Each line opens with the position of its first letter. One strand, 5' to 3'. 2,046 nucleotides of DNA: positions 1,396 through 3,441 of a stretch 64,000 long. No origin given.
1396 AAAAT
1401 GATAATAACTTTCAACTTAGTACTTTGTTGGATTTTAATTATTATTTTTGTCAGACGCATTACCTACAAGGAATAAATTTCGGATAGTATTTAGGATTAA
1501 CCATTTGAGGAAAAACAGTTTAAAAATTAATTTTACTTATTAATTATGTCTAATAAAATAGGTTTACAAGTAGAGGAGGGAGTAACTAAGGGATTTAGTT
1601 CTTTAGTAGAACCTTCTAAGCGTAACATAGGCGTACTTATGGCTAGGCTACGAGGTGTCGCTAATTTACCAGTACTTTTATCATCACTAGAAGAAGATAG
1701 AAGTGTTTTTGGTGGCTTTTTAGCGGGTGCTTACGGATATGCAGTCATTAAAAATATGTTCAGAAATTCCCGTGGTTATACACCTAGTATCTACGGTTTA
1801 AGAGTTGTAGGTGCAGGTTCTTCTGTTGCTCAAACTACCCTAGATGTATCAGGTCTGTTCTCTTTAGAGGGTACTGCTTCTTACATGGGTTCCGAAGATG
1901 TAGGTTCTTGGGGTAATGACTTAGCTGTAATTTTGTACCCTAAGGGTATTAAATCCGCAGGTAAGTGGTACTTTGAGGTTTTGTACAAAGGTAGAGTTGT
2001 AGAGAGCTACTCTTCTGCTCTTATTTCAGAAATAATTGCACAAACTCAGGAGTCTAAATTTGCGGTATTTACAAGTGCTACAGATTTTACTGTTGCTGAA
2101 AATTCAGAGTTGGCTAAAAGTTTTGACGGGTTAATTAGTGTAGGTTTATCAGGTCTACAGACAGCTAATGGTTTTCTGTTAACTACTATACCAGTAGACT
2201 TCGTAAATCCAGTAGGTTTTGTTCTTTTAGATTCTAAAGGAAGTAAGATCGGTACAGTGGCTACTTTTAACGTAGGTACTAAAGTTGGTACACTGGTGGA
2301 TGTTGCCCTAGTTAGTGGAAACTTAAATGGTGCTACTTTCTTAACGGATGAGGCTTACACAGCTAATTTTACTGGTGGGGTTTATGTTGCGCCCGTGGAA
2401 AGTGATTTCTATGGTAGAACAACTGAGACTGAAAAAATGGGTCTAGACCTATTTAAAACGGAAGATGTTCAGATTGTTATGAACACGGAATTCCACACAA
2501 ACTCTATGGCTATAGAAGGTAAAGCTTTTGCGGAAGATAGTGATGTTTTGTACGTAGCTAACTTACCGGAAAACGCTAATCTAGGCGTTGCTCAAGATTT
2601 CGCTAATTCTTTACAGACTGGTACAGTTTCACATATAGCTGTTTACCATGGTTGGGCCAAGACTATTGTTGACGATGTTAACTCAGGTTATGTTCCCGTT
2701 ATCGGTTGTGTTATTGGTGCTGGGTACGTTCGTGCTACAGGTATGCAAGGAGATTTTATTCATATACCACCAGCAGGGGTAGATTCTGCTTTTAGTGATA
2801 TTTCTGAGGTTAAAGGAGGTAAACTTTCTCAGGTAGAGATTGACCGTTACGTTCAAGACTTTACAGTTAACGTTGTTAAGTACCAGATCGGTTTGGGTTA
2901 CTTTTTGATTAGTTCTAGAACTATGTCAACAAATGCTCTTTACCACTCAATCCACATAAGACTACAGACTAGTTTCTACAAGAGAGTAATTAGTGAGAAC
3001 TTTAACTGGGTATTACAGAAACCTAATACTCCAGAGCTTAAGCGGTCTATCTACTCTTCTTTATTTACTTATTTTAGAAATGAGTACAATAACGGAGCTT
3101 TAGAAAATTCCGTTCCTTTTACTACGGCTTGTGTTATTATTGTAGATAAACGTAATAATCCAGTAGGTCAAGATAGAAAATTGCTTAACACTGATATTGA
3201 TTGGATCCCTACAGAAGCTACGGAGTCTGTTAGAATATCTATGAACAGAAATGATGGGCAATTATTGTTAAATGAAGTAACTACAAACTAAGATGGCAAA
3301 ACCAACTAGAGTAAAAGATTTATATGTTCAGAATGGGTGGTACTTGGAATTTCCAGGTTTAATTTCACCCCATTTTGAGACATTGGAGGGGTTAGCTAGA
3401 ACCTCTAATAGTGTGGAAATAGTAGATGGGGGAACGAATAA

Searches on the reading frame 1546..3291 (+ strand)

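Call 10: search_protein_families(library=pfam, proteins=[window:1546-3291:+])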
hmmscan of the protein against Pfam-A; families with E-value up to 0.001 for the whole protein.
window:1546-3291:+ (581 aa): 1 family
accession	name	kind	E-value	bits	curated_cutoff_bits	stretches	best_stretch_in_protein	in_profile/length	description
PF17482.7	Phage_sheath_1C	-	0.00019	21.8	26.9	0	463-560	3-95/104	Phage tail sheath C-terminal domain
